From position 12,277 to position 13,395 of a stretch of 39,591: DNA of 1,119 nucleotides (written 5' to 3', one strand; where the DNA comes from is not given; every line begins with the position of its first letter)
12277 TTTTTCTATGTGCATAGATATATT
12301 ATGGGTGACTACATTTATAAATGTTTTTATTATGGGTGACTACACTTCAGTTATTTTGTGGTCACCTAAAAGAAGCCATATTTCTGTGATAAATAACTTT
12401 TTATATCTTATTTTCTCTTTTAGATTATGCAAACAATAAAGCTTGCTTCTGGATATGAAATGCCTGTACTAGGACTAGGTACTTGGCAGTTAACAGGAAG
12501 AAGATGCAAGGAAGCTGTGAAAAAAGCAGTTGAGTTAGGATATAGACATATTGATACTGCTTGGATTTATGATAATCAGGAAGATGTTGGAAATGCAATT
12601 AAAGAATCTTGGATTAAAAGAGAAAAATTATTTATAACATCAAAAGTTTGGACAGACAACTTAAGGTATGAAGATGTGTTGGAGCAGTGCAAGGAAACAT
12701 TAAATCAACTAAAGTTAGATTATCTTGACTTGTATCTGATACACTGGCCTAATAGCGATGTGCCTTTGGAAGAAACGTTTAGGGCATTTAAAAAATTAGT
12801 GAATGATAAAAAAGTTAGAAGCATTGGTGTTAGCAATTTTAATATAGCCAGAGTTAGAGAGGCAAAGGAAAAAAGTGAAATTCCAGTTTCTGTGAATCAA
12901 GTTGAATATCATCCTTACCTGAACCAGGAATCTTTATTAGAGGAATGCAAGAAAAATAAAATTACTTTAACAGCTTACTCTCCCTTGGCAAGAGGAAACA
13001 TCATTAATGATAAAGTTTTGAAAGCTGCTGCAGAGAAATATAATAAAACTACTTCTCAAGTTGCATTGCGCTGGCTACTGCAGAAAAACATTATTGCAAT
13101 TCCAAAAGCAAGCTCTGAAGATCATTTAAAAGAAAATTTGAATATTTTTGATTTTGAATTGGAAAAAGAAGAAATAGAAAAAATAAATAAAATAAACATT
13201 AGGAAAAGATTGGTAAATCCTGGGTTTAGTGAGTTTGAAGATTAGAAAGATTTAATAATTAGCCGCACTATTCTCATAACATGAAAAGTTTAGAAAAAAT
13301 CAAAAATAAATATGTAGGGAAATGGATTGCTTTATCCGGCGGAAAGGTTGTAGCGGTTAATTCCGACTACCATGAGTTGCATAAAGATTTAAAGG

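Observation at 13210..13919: Two-gene cassette (DUF5678-like + retropepsin-like protease) bracketed by a duplicated aldo-keto reductase 3' end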

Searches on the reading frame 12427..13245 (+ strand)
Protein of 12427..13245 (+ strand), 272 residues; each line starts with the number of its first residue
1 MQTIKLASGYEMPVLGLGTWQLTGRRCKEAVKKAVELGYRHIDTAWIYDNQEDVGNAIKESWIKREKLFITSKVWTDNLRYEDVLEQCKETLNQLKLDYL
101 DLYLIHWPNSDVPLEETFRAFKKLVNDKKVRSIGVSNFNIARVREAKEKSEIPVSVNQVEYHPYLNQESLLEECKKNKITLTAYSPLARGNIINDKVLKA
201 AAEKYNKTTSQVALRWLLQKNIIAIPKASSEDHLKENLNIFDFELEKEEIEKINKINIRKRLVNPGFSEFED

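Call 3: search_protein_families(library=pfam, proteins=[window:12427-13245:+], max_evalue=0.1)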
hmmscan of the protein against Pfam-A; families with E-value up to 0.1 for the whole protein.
window:12427-13245:+ (272 aa): 3 families
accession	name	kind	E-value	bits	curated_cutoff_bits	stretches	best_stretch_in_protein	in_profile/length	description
PF00248.27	Aldo_ket_red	-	3e-68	230.5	24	1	15-257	2-290/291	Aldo/keto reductase family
PF20441.4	TerL_nuclease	-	0.024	14.2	24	1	28-132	133-235/286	Terminase large subunit, endonuclease domain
PF08418.15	Pol_alpha_B_N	-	0.059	13.7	24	0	233-264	2-33/67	DNA polymerase alpha subunit B N-terminal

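Call 9: find_encoding_contigs(protein=window:12427-13245:+, flank=6000, max_places=10)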
Protein window:12427-13245:+ (272 aa): 2 contigs read that carry it; 2 places shown.
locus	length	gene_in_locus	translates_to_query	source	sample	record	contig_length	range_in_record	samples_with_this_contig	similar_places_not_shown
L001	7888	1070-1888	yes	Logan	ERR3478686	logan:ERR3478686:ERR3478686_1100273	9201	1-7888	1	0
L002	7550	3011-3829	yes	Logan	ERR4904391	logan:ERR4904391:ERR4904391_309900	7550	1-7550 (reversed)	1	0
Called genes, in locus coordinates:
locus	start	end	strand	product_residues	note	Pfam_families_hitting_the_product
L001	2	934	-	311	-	?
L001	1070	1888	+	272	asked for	PF00248:Aldo_ket_red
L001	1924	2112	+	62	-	PF18929:DUF5678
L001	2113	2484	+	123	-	PF13650:Asp_protease_2, PF13975:gag-asp_proteas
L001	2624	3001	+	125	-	-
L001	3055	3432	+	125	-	-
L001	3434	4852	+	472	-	PF19295:SufBD_N (weak), PF01458:SUFBD_core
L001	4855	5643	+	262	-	PF01458:SUFBD_core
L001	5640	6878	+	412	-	PF00155:Aminotran_1_2, PF00266:Aminotran_5, PF01053:Cys_Met_Meta_PP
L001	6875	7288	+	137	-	PF01592:NifU_N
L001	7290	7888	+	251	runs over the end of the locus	PF02463:SMC_N (weak), PF00005:ABC_tran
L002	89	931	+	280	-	PF01464:SLT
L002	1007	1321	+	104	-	PF00355:Rieske, PF13806:Rieske_2, PF22543:Rieske_4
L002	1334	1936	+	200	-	PF00081:Sod_Fe_N, PF02777:Sod_Fe_C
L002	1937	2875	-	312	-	PF02661:Fic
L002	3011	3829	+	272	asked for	PF00248:Aldo_ket_red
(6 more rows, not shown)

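Call 11: find_related_loci(query=window:12427-13245:+, collection=genome_contigs, flank=5000)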
Query window:12427-13245:+ (272 aa) in genome_contigs; peptide patterns used: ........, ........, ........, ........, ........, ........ (x = any residue, [..] = any of these).
599 stretches matched a pattern (row limit reached: there are more); 5 encode a relative of the query (tblastn E <= 1e-3); 5 distinct loci.
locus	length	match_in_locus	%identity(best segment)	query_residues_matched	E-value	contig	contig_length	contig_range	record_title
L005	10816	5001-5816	75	1-272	8e-142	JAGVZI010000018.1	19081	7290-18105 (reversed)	Candidatus Woesearchaeota archaeon isolate RIFCSPLOWO2_01_FULL_35_31 rifcsplowo2_01_scaffold_10314, whole genome shotgun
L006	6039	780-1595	67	1-272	3e-118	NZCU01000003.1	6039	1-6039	MAG: Nanoarchaeota archaeon isolate ARS1172 MHASMcontig_639781, whole genome shotgun sequence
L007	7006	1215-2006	50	1-264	4e-90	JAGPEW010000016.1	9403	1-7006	MAG: Candidatus Sordicultor aquaticus isolate Gw_SlDig_bin_137 Gw_SlDig_14775_length_9403_cov_4.728547, whole genome sho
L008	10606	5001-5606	23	8-199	4e-8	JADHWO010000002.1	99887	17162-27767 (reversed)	MAG: Candidatus Aminicenantes bacterium isolate BS750m-G29 BS-750m-C66, whole genome shotgun sequence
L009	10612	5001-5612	24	29-216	4e-8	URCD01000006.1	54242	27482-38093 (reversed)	uncultured Clostridiales bacterium isolate UMGS863 genome assembly, contig: NODE_672_length_54242_cov_3.355953, whole ge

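Call 38: find_homologous_proteins(query=window:12427-13245:+, max_evalue=1e-60)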
Query window:12427-13245:+ (272 aa): 4051 proteins with E <= 1e-60 among 8000 candidates; the best 120 are listed.
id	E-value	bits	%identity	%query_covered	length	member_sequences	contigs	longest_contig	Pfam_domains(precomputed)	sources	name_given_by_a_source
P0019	2.7e-176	602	100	100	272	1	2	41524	PF00248.28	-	-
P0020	1.4e-163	561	92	100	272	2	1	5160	PF00248.28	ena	-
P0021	9.8e-160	548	89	100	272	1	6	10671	PF00248.28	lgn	-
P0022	2.3e-140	485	78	100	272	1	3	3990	PF00248.28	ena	-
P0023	6.7e-138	476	76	100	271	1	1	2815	PF00248.28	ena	-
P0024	1.5e-137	475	77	100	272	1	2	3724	PF00248.28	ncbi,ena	-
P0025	7.4e-136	470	76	100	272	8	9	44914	PF00248.28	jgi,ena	-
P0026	6.8e-135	467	74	99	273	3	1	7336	PF00248.28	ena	-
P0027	7.5e-135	466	75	100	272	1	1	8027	PF00248.28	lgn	-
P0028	1.1e-134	466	74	100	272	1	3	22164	PF00248.28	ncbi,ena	-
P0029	3.3e-134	464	74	100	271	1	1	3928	PF00248.28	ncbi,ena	-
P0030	3.5e-134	464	74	100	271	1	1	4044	PF00248.28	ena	-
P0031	4.3e-133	461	73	100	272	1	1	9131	PF00248.28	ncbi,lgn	-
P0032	7.3e-132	457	74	100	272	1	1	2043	PF00248.28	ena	-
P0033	1.3e-131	456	83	88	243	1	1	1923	PF00248.28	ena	-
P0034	2.0e-131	455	72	100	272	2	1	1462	PF00248.28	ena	-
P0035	1.4e-130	452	72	100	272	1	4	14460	PF00248.28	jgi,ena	-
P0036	9.2e-127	440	71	99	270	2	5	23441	PF00248.28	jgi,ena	-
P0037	3.9e-124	431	69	100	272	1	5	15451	PF00248.28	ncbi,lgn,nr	ncbi:aldo/keto reductase [Candidatus Woesearchaeota archaeon]|nr:aldo/keto reductase [Candidatus Woe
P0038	1.4e-119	416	67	100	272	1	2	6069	PF00248.28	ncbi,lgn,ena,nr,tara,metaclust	ncbi:MAG: oxidoreductase [Nanoarchaeota archaeon]|nr:oxidoreductase [Nanoarchaeota archaeon]|tara:st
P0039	2.6e-117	409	66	99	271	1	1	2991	PF00248.28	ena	-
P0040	2.6e-116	406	65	100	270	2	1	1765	PF00248.28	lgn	-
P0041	5.2e-113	395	64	99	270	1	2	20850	PF00248.28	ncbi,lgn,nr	ncbi:aldo/keto reductase [Candidatus Woesearchaeota archaeon]|nr:aldo/keto reductase [Candidatus Woe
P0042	8.4e-112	391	63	100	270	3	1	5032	PF00248.28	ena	-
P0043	9.1e-112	391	61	99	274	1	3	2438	PF00248.28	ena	-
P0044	2.1e-111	390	64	99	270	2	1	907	PF00248.28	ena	-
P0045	7.4e-111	388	62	100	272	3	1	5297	PF00248.28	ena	-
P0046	1.6e-110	387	63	100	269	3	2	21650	PF00248.28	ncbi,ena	-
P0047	4.8e-110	385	63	100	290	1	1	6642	PF00248.28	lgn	-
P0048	4.9e-110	385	62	100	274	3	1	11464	PF00248.28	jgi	-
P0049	1.8e-109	383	62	100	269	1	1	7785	PF00248.28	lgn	-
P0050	5.9e-108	378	62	100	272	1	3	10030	PF00248.28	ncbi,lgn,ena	-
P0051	7.3e-108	378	61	99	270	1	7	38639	PF00248.28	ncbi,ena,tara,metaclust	tara:strand:- start:1220 stop:2032 length:813 start_codon:yes stop_codon:yes gene_type:complete|meta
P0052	2.2e-107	376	62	99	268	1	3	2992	PF00248.28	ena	-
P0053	2.3e-107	376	61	100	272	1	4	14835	PF00248.28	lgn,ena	-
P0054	2.5e-107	376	62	100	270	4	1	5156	PF00248.28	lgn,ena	-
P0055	3.2e-107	376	59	99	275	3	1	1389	PF00248.28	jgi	-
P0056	3.4e-107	376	58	100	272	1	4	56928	PF00248.28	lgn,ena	-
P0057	3.1e-106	373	59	99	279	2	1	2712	PF00248.28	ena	-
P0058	1.3e-105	371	61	99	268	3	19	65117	PF00248.28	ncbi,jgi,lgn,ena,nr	ncbi:aldo/keto reductase [Candidatus Woesearchaeota archaeon]|nr:MAG: aldo/keto reductase [archaeon 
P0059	2.3e-105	370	61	100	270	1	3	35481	PF00248.28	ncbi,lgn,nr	ncbi:aldo/keto reductase [Candidatus Woesearchaeota archaeon]|nr:aldo/keto reductase [Candidatus Woe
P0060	1.3e-104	367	63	94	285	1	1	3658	PF00248.28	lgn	-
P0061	1.1e-103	364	59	98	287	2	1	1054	PF00248.28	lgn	-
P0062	2.4e-103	363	61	94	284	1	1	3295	PF00248.28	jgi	jgi:diketogulonate reductase-like aldo/keto reductase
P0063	2.8e-103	363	61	100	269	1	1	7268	PF00248.28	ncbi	-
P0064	4.3e-103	362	60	100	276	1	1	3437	PF00248.28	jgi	jgi:2,5-diketo-D-gluconate reductase B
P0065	4.7e-103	362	60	97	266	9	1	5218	PF00248.28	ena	-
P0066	3.0e-102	360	57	100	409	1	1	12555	PF00248.28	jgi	-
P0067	1.8e-101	357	56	100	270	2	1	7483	PF00248.28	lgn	-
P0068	2.8e-101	356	61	98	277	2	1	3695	PF00248.28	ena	-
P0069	1.3e-100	354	59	100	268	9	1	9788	PF00248.28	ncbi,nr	ncbi:MAG: aldo/keto reductase [Candidatus Aenigmarchaeota archaeon]|nr:aldo/keto reductase [Candidat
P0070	1.4e-100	354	58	99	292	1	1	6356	PF00248.28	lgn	-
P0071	3.9e-100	353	59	100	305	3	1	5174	PF00248.28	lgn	-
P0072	6.2e-100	352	57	100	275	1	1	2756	PF00248.28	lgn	-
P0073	8.8e-100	352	59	97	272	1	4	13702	PF00248.28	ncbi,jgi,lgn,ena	-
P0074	1.1e-99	351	58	100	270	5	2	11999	PF00248.28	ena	-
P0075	1.6e-99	351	59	95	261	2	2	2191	PF00248.28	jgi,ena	-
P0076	2.5e-99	350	58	97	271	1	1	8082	PF00248.28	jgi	-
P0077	4.1e-99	349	57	100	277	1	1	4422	PF00248.28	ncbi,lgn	-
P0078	5.4e-99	349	58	97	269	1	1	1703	PF00248.28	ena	-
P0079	5.4e-99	349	58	97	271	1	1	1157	PF00248.28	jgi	-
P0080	6.9e-99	349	55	100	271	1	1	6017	PF00248.28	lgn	-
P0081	9.7e-99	348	55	100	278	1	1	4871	PF00248.28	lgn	-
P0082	1.4e-98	348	57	100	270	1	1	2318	PF00248.28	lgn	-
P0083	1.6e-98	347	59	97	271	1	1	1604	PF00248.28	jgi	-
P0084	1.8e-98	347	56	98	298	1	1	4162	PF00248.28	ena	-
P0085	2.6e-98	347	56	99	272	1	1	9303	PF00248.28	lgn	-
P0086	4.1e-98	346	59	100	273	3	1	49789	PF00248.28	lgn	-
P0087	6.0e-98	346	57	100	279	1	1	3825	PF00248.28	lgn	-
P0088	6.2e-98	345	57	99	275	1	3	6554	PF00248.28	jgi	-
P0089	7.0e-98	345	56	98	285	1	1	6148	PF00248.28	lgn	-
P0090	7.9e-98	345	58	97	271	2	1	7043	PF00248.28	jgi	jgi:diketogulonate reductase-like aldo/keto reductase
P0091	8.7e-98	345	56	100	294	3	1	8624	PF00248.28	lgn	-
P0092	9.1e-98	345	55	100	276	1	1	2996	PF00248.28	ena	-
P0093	1.5e-97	344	56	99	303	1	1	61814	PF00248.28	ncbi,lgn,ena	-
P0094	1.9e-97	344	58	99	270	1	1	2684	PF00248.28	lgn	-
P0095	2.0e-97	344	59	96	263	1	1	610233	PF00248.28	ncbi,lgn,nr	ncbi:MAG: aldo/keto reductase [Candidatus Aenigmarchaeota archaeon]|nr:aldo/keto reductase [Candidat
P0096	3.5e-97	343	54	99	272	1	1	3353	PF00248.28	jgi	jgi:2,5-diketo-D-gluconate reductase B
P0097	3.7e-97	343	57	97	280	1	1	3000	PF00248.28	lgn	-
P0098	4.2e-97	343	57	99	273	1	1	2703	PF00248.28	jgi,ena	-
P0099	5.7e-97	342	57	99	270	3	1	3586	PF00248.28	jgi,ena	-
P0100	1.0e-96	341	58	94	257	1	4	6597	PF00248.28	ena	-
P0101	1.8e-96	341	57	96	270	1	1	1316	PF00248.28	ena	-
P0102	2.5e-96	340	75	77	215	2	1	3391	PF00248.28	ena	-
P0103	2.9e-96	340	56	96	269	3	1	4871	PF00248.28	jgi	jgi:2,5-diketo-D-gluconate reductase B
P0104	3.2e-96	340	56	99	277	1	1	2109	PF00248.28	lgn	-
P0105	4.2e-96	339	56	97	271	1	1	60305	PF00248.28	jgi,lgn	jgi:diketogulonate reductase-like aldo/keto reductase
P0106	1.3e-95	338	56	100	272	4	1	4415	PF00248.28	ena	-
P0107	1.4e-95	338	56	100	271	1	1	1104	PF00248.28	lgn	-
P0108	1.6e-95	338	60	96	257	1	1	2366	PF00248.28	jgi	jgi:diketogulonate reductase-like aldo/keto reductase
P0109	2.0e-95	337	58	100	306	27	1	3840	PF00248.28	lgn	-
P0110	2.4e-95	337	58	96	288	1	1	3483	PF00248.28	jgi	-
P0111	2.8e-95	337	56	96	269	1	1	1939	PF00248.28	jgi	jgi:2,5-diketo-D-gluconate reductase B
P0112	3.9e-95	336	55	98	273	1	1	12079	PF00248.28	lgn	-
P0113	4.4e-95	336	54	100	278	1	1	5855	PF00248.28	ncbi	-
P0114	4.8e-95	336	53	100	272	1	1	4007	PF00248.28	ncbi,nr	ncbi:aldo/keto reductase [Candidatus Woesearchaeota archaeon]|nr:aldo/keto reductase [Candidatus Woe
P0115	6.2e-95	336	54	99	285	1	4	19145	PF00248.28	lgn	-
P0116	6.6e-95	336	56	99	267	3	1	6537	PF00248.28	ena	-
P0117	7.9e-95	335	55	96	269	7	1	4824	PF00248.28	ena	-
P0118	8.9e-95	335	57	98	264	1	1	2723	PF00248.28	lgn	-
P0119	1.0e-94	335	58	99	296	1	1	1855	PF00248.28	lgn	-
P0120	1.1e-94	335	56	99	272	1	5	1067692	PF00248.28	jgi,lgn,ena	jgi:2,5-diketo-D-gluconate reductase B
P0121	1.1e-94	335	55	100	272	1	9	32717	PF00248.28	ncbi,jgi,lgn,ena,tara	tara:strand:+ start:3166 stop:3984 length:819 start_codon:yes stop_codon:yes gene_type:complete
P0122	1.7e-94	334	57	95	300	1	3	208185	PF00248.28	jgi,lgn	jgi:diketogulonate reductase-like aldo/keto reductase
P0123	2.6e-94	334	53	100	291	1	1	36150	PF00248.28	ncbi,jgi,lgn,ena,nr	ncbi:MAG: aldo/keto reductase [Nanoarchaeota archaeon]|nr:aldo/keto reductase [Nanoarchaeota archaeo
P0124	3.1e-94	333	57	97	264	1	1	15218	PF00248.28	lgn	-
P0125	4.2e-94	333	55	98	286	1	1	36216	PF00248.28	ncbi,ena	-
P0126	4.8e-94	333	54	96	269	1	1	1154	PF00248.28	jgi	jgi:2,5-diketo-D-gluconate reductase B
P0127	4.9e-94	333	55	97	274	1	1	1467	PF00248.28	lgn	-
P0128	5.9e-94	332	55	98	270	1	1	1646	PF00248.28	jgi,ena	-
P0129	8.8e-94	332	56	97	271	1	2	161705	PF00248.28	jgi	-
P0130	1.6e-93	331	55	98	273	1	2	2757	PF00248.28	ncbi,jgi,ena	-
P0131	2.2e-93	331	55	98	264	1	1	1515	PF00248.28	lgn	-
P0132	3.3e-93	330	55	96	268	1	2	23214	PF00248.28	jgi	jgi:diketogulonate reductase-like aldo/keto reductase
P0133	3.7e-93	330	55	99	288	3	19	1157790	PF00248.28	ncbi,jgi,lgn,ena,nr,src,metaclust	ncbi:TPA: aldo/keto reductase [Candidatus Woesearchaeota archaeon]|nr:Aldo/keto reductase [archaeon 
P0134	4.8e-93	329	56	100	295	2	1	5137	PF00248.28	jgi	jgi:2,5-diketo-D-gluconate reductase B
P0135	8.1e-93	329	55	99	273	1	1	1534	PF00248.28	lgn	-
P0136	9.3e-93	328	56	98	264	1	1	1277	PF00248.28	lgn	-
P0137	1.2e-92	328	55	100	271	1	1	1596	PF00248.28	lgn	-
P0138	1.2e-92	328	53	99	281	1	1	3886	PF00248.28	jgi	jgi:diketogulonate reductase-like aldo/keto reductase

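Call 40: find_encoding_contigs(protein=P0020, flank=4000, max_places=3)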
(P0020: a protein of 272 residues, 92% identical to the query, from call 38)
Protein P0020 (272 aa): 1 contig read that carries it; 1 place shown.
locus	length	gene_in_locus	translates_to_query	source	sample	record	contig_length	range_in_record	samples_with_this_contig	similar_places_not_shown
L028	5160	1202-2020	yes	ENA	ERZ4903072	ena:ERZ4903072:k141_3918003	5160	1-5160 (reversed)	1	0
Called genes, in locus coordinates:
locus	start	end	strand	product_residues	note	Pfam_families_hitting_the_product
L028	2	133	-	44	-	?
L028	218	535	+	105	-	PF00355:Rieske, PF13806:Rieske_2, PF22543:Rieske_4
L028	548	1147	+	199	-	PF00081:Sod_Fe_N, PF02777:Sod_Fe_C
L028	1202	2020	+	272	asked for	PF00248:Aldo_ket_red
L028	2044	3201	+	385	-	PF00487:FA_desaturase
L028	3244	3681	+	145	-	-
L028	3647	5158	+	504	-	?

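Call 41: find_encoding_contigs(protein=P0021, flank=4000, max_places=4)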
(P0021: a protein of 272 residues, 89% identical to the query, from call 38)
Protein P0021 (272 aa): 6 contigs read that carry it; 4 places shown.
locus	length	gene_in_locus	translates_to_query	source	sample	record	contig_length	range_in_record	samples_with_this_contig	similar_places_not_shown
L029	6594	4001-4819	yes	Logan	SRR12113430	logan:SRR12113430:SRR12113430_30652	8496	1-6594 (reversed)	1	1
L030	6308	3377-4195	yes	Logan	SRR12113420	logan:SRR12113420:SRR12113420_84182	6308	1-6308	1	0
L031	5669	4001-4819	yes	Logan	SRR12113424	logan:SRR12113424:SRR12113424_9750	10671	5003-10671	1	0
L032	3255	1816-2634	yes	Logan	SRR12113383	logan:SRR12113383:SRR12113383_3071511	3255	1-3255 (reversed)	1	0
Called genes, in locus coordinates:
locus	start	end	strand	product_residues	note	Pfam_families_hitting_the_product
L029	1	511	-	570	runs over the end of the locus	PF03190:Thioredox_DsbH, PF13098:Thioredoxin_2 (weak), PF13899:Thioredoxin_7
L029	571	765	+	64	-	-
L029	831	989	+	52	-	-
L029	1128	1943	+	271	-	PF01464:SLT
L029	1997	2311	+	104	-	PF00355:Rieske, PF13806:Rieske_2, PF22543:Rieske_4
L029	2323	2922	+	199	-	PF00081:Sod_Fe_N, PF02777:Sod_Fe_C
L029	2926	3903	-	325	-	PF02661:Fic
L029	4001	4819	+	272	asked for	PF00248:Aldo_ket_red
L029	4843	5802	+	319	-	PF00487:FA_desaturase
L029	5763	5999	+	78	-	-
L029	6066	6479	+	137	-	-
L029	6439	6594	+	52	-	?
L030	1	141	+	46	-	?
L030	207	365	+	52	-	-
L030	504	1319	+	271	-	PF01464:SLT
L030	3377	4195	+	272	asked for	PF00248:Aldo_ket_red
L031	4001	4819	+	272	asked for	PF00248:Aldo_ket_red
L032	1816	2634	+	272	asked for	PF00248:Aldo_ket_red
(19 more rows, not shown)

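Call 58: find_encoding_contigs(protein=P0025, flank=3000, max_places=3)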
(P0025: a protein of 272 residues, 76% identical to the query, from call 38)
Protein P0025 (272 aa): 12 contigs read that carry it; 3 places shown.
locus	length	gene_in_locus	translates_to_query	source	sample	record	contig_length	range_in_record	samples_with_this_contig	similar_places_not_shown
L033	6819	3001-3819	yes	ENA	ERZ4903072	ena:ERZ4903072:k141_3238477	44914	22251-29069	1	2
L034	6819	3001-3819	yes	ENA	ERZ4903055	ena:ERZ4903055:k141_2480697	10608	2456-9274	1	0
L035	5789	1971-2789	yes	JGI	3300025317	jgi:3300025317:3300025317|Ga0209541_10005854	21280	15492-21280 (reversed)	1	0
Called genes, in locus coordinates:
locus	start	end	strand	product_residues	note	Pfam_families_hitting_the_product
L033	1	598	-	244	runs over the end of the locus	PF00970:FAD_binding_6, PF08030:NAD_binding_6 (weak), PF00175:NAD_binding_1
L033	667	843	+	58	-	-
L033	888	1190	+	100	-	PF00355:Rieske, PF13806:Rieske_2, PF22543:Rieske_4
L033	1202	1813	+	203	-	PF00081:Sod_Fe_N, PF02777:Sod_Fe_C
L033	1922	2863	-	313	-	PF02661:Fic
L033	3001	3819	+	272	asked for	PF00248:Aldo_ket_red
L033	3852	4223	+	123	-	-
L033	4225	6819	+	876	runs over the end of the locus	PF01079:Hint (weak), PF14890:Intein_splicing, PF14528:LAGLIDADG_3, PF19295:SufBD_N, PF01458:SUFBD_core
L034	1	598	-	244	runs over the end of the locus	PF00970:FAD_binding_6, PF08030:NAD_binding_6 (weak), PF00175:NAD_binding_1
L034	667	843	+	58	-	-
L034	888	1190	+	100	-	PF00355:Rieske, PF13806:Rieske_2, PF22543:Rieske_4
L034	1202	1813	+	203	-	PF00081:Sod_Fe_N, PF02777:Sod_Fe_C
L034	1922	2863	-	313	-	PF02661:Fic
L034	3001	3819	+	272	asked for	PF00248:Aldo_ket_red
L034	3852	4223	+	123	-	-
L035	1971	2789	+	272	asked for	PF00248:Aldo_ket_red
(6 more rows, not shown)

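Call 59: find_encoding_contigs(protein=P0028, flank=3000, max_places=2)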
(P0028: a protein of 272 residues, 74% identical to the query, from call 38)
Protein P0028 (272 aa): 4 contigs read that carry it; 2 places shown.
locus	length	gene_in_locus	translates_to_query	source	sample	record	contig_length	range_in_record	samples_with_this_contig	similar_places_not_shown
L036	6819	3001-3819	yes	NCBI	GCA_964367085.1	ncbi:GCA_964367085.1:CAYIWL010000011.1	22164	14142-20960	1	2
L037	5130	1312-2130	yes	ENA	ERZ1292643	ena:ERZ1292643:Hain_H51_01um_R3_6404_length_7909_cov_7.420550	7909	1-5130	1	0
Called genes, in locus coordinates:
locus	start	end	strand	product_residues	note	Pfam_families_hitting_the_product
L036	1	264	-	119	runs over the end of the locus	-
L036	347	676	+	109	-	PF00355:Rieske, PF13806:Rieske_2, PF22543:Rieske_4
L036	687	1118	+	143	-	-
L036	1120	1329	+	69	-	-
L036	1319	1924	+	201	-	PF00081:Sod_Fe_N, PF02777:Sod_Fe_C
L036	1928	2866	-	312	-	PF02661:Fic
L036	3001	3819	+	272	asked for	PF00248:Aldo_ket_red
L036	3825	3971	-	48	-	-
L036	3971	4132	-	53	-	-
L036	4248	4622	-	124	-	PF01844:HNH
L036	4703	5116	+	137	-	-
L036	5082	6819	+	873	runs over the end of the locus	PF19295:SufBD_N (weak), PF01458:SUFBD_core, PF14890:Intein_splicing, PF14528:LAGLIDADG_3 (weak), PF01458:SUFBD_core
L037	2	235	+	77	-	?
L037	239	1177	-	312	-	PF02661:Fic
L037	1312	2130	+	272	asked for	PF00248:Aldo_ket_red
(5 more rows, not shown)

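Call 60: find_encoding_contigs(protein=P0036, flank=3000, max_places=2)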
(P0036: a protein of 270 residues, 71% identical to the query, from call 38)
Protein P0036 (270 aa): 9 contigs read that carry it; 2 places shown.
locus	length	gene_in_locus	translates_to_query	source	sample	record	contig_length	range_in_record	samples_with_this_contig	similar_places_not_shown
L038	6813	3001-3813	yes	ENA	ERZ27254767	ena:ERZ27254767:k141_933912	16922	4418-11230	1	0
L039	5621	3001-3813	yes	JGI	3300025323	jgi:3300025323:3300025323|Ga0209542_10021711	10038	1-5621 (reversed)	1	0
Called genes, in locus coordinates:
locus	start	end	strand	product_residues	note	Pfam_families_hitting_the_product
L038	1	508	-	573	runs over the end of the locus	PF03190:Thioredox_DsbH, PF13098:Thioredoxin_2 (weak), PF13899:Thioredoxin_7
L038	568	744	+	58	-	-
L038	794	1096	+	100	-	PF00355:Rieske, PF13806:Rieske_2, PF22543:Rieske_4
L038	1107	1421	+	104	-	-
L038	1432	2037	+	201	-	PF00081:Sod_Fe_N, PF02777:Sod_Fe_C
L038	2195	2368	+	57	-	-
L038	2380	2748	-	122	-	PF01850:PIN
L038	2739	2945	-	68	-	-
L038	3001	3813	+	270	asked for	PF00248:Aldo_ket_red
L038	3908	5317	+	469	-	-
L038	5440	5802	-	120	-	PF01850:PIN (weak)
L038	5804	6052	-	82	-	PF04014:MazE_antitoxin (weak)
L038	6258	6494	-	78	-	-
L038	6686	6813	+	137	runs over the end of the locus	-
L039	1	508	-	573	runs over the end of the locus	PF03190:Thioredox_DsbH, PF13098:Thioredoxin_2 (weak), PF13899:Thioredoxin_7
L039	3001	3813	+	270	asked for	PF00248:Aldo_ket_red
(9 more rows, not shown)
